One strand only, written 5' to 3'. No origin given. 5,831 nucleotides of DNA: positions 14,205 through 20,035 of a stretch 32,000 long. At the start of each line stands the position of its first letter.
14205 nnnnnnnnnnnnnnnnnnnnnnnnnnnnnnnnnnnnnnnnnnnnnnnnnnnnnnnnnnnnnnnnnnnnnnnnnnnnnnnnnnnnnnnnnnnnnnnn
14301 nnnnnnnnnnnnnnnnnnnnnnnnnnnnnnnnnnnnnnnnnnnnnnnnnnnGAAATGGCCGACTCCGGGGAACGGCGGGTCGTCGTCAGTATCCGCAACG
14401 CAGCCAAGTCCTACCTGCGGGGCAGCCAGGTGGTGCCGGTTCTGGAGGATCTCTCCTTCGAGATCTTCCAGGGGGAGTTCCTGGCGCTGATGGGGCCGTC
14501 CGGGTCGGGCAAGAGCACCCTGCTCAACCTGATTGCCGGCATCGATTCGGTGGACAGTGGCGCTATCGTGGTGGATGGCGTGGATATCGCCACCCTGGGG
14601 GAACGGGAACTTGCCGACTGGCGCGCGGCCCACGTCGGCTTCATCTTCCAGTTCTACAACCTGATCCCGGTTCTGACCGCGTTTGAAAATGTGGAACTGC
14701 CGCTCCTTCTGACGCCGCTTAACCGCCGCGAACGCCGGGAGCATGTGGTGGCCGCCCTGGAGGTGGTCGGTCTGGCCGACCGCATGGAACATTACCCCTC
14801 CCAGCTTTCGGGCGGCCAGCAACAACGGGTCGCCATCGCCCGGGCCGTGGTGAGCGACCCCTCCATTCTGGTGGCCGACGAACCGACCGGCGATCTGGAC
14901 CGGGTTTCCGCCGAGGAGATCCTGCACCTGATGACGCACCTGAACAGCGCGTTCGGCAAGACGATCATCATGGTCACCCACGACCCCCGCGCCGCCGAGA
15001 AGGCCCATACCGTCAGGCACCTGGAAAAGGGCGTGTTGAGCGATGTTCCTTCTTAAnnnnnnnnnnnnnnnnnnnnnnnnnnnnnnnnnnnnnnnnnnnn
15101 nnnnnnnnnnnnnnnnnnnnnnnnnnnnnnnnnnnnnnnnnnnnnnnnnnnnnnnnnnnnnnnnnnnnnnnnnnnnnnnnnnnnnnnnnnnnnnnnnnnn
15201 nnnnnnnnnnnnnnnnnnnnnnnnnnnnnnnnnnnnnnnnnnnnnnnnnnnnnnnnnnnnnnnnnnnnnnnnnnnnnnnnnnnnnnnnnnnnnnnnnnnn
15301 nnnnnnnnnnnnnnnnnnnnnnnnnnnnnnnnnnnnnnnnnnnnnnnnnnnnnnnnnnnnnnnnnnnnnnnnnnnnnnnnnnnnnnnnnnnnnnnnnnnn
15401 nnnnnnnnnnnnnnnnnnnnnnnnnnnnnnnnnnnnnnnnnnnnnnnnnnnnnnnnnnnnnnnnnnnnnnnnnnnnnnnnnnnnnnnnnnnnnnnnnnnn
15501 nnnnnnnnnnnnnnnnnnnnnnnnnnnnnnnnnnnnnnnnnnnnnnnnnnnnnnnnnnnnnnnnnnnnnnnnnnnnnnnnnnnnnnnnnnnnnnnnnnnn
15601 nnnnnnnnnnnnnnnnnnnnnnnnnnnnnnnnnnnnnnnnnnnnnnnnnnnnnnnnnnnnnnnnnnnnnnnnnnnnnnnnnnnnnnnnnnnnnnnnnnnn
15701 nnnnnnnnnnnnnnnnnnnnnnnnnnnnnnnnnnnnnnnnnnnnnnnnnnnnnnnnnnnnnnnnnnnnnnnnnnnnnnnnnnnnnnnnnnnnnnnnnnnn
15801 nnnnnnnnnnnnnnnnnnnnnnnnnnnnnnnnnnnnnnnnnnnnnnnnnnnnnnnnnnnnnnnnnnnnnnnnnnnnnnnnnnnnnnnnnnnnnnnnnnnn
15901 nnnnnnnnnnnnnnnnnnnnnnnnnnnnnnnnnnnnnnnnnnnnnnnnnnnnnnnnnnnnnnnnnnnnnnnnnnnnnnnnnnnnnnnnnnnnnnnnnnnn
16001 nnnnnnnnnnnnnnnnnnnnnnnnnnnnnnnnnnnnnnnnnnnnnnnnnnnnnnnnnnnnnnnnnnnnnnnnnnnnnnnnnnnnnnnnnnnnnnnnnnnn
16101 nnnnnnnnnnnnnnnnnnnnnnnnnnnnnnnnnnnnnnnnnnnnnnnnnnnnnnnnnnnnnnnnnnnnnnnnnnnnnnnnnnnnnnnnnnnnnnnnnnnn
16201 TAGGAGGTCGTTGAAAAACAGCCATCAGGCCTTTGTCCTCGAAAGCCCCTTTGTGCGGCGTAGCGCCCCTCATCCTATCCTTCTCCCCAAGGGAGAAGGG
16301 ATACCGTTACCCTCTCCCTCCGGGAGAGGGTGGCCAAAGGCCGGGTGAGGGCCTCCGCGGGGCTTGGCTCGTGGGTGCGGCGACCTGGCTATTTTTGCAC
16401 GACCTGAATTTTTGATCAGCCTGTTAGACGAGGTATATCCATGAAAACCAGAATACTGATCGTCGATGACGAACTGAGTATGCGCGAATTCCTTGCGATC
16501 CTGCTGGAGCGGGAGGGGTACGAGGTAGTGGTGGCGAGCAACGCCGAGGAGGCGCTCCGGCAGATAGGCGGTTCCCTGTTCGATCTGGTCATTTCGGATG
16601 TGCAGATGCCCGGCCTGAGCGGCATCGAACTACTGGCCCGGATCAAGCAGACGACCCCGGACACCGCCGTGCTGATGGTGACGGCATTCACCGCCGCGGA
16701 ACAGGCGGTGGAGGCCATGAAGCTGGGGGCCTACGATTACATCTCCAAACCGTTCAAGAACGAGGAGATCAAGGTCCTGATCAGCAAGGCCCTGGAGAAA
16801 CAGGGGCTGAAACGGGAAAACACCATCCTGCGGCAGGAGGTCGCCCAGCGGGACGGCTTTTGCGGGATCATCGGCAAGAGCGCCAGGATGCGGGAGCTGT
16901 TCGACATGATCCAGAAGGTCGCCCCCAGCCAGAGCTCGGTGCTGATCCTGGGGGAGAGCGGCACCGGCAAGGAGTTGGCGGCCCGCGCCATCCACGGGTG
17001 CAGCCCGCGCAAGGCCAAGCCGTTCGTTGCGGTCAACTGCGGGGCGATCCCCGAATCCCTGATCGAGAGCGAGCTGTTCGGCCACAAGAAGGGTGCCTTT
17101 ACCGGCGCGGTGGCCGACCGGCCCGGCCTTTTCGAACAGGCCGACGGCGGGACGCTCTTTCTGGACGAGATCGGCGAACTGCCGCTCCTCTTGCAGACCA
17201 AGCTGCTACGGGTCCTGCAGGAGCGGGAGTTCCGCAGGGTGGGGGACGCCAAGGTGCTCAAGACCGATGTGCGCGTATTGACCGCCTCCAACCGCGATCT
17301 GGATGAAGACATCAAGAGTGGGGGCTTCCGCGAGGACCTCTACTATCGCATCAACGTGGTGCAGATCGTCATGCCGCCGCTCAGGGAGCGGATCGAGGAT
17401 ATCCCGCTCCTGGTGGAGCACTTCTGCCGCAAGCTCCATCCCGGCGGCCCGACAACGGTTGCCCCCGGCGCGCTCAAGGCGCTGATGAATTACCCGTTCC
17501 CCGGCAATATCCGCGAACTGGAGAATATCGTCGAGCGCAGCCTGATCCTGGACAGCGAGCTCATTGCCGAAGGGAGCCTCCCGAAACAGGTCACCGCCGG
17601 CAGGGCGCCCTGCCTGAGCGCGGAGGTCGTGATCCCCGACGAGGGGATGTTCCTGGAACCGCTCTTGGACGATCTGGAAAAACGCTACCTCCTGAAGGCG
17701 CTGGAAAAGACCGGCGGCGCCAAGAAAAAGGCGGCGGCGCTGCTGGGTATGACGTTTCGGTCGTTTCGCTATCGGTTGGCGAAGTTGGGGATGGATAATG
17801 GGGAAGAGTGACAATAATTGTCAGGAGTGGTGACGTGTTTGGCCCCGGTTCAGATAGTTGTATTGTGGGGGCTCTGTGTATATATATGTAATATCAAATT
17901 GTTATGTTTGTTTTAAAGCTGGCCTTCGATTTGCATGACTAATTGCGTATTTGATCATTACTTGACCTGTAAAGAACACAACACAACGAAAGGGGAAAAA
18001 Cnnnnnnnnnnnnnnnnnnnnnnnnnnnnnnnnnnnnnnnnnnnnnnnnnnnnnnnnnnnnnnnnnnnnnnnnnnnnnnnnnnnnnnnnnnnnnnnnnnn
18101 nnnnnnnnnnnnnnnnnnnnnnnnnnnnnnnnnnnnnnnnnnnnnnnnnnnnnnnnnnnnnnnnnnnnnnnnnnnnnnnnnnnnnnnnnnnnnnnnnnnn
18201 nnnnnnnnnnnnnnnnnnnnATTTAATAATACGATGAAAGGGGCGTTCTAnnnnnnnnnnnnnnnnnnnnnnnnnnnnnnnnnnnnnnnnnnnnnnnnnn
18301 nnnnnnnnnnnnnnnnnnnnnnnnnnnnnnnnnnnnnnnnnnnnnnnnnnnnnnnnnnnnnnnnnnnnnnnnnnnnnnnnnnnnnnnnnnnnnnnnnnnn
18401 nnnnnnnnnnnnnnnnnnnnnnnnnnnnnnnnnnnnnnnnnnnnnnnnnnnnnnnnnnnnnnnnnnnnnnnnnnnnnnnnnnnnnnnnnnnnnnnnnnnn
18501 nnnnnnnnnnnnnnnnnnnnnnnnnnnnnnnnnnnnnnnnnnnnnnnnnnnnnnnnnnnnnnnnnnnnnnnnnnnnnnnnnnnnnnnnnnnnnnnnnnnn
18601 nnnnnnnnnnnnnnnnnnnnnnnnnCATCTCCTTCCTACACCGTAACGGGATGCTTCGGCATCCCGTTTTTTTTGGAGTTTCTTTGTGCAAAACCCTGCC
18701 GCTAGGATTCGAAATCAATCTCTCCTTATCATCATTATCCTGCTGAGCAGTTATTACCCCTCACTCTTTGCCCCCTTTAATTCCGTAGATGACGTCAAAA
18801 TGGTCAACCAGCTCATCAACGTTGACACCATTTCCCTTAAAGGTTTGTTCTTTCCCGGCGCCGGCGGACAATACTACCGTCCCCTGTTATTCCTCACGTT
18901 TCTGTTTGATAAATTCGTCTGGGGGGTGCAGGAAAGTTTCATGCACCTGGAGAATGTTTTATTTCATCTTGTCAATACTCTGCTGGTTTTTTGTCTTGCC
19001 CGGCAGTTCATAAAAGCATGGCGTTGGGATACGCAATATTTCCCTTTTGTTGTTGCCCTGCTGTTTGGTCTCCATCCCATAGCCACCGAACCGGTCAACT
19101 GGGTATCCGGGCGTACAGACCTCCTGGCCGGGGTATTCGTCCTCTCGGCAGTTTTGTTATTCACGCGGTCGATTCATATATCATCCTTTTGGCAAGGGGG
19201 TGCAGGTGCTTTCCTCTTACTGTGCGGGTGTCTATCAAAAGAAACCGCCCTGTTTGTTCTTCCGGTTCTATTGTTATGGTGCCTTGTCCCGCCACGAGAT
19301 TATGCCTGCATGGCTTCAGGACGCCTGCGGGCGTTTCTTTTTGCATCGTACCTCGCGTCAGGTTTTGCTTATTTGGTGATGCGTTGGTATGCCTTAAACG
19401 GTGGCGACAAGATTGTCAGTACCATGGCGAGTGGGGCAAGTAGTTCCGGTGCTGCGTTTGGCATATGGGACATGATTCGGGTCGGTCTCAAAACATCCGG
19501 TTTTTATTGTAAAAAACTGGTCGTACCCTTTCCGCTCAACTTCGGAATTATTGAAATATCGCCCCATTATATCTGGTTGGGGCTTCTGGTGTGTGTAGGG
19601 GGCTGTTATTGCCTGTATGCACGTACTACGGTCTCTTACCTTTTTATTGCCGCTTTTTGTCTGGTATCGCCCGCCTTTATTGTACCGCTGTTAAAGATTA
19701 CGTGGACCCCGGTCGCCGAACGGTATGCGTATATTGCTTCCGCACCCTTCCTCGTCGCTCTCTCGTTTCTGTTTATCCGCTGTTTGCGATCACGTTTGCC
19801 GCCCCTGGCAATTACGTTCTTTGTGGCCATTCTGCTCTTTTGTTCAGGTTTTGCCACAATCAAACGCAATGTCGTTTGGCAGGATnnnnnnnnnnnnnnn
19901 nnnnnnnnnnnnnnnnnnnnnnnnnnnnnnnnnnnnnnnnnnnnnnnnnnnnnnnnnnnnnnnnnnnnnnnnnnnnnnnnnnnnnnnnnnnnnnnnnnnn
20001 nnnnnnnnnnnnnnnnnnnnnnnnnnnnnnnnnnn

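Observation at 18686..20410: GT-C / TMTC-like enzyme in the position occupied by pilin glycosyltransferases in other bacteria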

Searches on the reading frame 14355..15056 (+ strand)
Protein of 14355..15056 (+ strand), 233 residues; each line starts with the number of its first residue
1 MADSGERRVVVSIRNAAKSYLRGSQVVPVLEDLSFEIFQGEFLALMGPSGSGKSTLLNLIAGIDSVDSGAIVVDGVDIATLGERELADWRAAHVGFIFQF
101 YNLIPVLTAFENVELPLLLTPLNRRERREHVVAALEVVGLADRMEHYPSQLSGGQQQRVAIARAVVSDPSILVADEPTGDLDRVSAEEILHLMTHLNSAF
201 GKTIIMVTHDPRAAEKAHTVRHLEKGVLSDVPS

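Call 45: search_protein_families(library=pfam, proteins=[window:14355-15056:+], max_evalue=0.00001)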
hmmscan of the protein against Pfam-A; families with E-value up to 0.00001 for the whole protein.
window:14355-15056:+ (233 aa): 1 family
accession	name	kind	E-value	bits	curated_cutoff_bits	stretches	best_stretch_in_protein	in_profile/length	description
PF00005.33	ABC_tran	-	4.5e-36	124.9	25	1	30-178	1-136/137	ABC transporter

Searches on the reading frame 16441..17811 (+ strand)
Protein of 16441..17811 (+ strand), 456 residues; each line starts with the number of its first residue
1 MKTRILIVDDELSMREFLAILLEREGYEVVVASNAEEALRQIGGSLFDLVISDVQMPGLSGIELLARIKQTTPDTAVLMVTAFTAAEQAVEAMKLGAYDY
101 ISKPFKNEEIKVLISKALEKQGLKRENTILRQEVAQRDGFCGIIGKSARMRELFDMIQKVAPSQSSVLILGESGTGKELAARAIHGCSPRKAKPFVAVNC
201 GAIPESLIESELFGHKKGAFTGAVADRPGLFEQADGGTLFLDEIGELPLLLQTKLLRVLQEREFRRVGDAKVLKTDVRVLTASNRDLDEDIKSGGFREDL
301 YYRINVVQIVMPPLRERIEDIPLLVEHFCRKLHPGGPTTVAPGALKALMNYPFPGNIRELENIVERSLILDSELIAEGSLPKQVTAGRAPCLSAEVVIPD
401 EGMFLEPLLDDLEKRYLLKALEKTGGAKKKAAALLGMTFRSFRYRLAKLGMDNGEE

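Call 3: search_protein_families(library=pfam, proteins=[window:16441-17811:+], max_evalue=0.1)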
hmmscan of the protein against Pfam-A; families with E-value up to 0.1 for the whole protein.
window:16441-17811:+ (456 aa): 11 families
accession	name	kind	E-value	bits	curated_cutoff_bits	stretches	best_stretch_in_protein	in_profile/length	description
PF00158.32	Sigma54_activat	-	1.2e-73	246.8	20.2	1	143-309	1-167/168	Sigma-54 interaction domain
PF00072.30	Response_reg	-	1.1e-32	113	30.2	1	5-113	1-109/111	Response regulator receiver domain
PF14532.12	Sigma54_activ_2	-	5.9e-23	82.1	25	1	144-314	1-138/138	Sigma-54 interaction domain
PF25601.1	AAA_lid_14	-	7.5e-19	67.8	27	1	315-387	1-77/87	AAA+ ATPase lid domain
PF02954.25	HTH_8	-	7.2e-13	48.5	22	1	409-449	2-42/42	Bacterial regulatory protein, Fis family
PF07728.20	AAA_5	-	5.5e-05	23.6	22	1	167-285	2-123/139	AAA domain (dynein-related subfamily)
PF20030.5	bpMoxR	-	0.0051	16.3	27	1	153-290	20-150/205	MoxR domain in the MoxR-vWA-beta-propeller ternary systems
PF01078.27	Mg_chelatase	-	0.0062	16.4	20.3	0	222-252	93-123/207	Magnesium chelatase, subunit ChlI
PF13191.12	AAA_16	-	0.0093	16.9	32.6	1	144-185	3-45/167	AAA ATPase domain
PF00004.35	AAA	-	0.028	15.3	21.2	1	167-285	1-110/131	ATPase family associated with various cellular activities (AAA)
PF07724.20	AAA_2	-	0.075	13.5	27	0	164-291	3-131/166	AAA domain (Cdc48 subfamily)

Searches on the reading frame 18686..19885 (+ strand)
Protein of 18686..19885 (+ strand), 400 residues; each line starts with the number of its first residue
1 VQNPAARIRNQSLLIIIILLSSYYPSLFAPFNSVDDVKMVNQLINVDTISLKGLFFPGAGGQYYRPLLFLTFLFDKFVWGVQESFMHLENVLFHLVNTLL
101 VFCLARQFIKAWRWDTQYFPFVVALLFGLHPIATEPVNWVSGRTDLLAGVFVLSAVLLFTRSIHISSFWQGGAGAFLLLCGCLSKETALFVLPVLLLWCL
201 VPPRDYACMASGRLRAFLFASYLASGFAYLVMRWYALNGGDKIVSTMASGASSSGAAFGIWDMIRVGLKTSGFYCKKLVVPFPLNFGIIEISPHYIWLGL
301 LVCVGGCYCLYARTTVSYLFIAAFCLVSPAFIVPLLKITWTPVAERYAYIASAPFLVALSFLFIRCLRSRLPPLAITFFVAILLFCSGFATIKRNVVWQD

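Call 31: search_solved_structures(query=A2, max_evalue=10, show_alignments=3)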
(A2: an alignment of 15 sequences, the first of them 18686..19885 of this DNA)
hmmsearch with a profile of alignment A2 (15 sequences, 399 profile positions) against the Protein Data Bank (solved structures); distinct sequences matched with E-value up to 10: 2.
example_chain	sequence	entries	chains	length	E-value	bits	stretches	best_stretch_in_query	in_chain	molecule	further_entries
3rko_K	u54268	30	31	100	0.12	14.6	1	292-368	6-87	NADH-QUINONE OXIDOREDUCTASE SUBUNIT K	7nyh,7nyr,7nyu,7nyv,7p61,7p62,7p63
9rbf_V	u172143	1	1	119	0.57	12.3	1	292-354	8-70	NuoK-86 nascent peptide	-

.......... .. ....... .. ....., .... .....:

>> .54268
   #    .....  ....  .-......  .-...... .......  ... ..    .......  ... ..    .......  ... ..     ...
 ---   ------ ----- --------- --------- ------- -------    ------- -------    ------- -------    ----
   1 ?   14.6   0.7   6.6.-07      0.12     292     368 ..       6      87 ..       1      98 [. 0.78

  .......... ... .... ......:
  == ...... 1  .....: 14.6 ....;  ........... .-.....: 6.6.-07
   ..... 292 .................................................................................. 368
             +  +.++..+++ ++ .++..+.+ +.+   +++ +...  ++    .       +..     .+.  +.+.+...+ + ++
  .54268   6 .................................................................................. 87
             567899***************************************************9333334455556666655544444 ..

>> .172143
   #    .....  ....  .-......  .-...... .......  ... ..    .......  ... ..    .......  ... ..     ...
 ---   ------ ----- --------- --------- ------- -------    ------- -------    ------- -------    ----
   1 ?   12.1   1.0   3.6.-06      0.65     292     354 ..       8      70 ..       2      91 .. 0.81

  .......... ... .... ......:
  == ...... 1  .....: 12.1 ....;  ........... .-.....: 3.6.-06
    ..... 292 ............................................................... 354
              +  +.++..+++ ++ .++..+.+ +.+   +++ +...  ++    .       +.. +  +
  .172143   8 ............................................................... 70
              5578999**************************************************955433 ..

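Call 47: predict_structure(alignment_id=A3)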
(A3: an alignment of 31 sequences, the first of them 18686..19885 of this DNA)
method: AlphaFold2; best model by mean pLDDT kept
length: 400 residues; sequences in the alignment: 31
mean_pLDDT: 89.1   pTM: 0.91
mean pLDDT of the five models: 89.1, 89.1, 86.2, 86.2, 85.1
residues with pLDDT >= 90: 246; 70-90: 123; 50-70: 28; < 50: 3
segments of 3 or more residues with pLDDT < 50: none
pLDDT, mean of each block of 10 residues (from residue 1): 83 97 92 85 88 81 87 91 92 98 95 90 96 89 95 98 95 98 95 97 84 97 98 88 71 59 88 89 71 92 95 96 93 68 75 96 91 93 94 83
secondary structure, 60 per line:
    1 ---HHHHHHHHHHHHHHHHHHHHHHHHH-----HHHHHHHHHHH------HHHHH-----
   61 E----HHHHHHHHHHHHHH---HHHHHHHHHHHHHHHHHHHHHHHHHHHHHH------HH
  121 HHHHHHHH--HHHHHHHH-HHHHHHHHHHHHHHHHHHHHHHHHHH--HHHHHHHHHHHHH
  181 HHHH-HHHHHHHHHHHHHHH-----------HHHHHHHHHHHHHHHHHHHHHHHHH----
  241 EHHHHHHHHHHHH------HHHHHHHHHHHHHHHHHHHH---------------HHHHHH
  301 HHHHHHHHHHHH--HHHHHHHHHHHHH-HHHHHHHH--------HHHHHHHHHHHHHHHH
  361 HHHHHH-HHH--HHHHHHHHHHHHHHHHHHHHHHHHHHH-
elements in order: H4-28 H34-44 H51-55 H66-79 H83-112 H119-128 H131-138 H140-165 H168-184 H186-200 H212-236 H242-253 H260-279 H295-312 H315-327 H329-336 H345-366 H373-399

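Call 49: fold_search(model_id=the predicted structure, library=pdb)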
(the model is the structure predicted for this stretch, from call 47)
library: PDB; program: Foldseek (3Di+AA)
matches with E <= 10: 738; with E <= 0.001: 10
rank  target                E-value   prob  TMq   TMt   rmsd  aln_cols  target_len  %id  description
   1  5gmy_A                1.6e-05  1.00  0.45  0.25  15.2       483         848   13  Crystal structure of the Archaeoglobus fulgidus oligosaccharyltransferase (O29867_ARCFU) tethered with an acceptor pep (released 2017-02-01)
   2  7e9s_A                1.7e-05  1.00  0.45  0.24  13.2       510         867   13  Archaeal oligosaccharyltransferase AglB from Archaeoglobus fulgidus in complex with an inhibitory peptide and a dolich (released 2021-09-08)
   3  8age_A                4.6e-05  1.00  0.56  0.38  11.7       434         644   12  Structure of yeast oligosaccharylransferase complex with acceptor peptide bound (released 2022-12-07)
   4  7oci_F                4.7e-05  1.00  0.54  0.37  12.5       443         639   12  Cryo-EM structure of yeast Ost6p containing oligosaccharyltransferase complex (released 2022-02-16)
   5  6gxc_A                9.8e-05  1.00  0.52  0.32  12.6       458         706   13  Bacterial oligosaccharyltransferase PglB in complex with an inhibitory peptide and a reactive lipid-linked oligosaccha (released 2018-11-14)
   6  6ezn_F                1.4e-04  1.00  0.53  0.36  12.3       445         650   13  Cryo-EM structure of the yeast oligosaccharyltransferase (OST) complex (released 2018-01-17)
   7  5ogl_A                2.4e-04  1.00  0.52  0.32  12.6       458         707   13  Structure of bacterial oligosaccharyltransferase PglB in complex with an acceptor peptide and an lipid-linked oligosac (released 2017-10-25)
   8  8agc_A                3.6e-04  1.00  0.52  0.33  12.9       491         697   12  Structure of yeast oligosaccharylransferase complex with lipid-linked oligosaccharide and non-acceptor peptide bound (released 2022-12-07)
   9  8agb_A                4.7e-04  1.00  0.53  0.36  12.5       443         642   12  Structure of yeast oligosaccharylransferase complex with lipid-linked oligosaccharide bound (released 2022-12-07)
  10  6s7t_A                8.5e-04  1.00  0.52  0.33  12.3       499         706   12  Cryo-EM structure of human oligosaccharyltransferase complex OST-B (released 2019-12-18)
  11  6s7o_A                1.2e-03  1.00  0.49  0.33  14.3       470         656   12  Cryo-EM structure of human oligosaccharyltransferase complex OST-A (released 2019-12-18)
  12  7wld_U                1.3e-03  1.00  0.39  0.38  11.2       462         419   14  Cryo-EM structure of the human glycosylphosphatidylinositol transamidase complex at 2.53 Angstrom resolution (released 2022-04-27)
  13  7w72_U                1.7e-03  1.00  0.41  0.39  13.2       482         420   16  Structure of a human glycosylphosphatidylinositol (GPI) transamidase (released 2022-02-16)
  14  6w98_A                2.1e-03  1.00  0.46  0.18   9.7       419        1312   12  Single-Particle Cryo-EM Structure of Arabinofuranosyltransferase AftD from Mycobacteria (released 2020-05-13)
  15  5f15                  2.9e-03  1.00  0.35  0.28  20.1       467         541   14  Crystal Structure of ArnT from Cupriavidus metallidurans bound to Undecaprenyl phosphate (released 2016-02-17)
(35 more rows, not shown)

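Call 52: search_protein_representatives(alignment_id=A2)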
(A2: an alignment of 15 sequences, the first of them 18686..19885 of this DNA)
Query: 15 sequences, 399 profile positions. Proteins with E-value up to 0.001 (for the whole library): 92565; up to 1e-10: 58930; up to 1e-30: 1409. The best 150 are listed.
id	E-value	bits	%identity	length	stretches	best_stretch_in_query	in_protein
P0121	1.9e-157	540.7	-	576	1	1-399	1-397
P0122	9.6e-157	538.5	-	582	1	2-399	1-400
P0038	1.1e-155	534.9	-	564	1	9-399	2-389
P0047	3.6e-155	533.3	-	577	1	4-399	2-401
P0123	3.9e-149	513.4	-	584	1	3-399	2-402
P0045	1.6e-148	511.4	-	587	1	2-399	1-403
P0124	6.9e-143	492.8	-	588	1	4-399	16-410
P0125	6.6e-142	489.6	-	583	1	4-399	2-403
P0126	7.4e-141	486.1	-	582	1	3-399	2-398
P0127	4.5e-140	483.6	-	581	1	3-399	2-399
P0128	5.7e-139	479.9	-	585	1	4-399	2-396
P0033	5.6e-138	476.7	-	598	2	7-167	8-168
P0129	6.9e-138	476.4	-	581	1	2-399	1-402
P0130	2.0e-137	474.8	-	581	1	4-399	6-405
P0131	6.1e-136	470.0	-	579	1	3-399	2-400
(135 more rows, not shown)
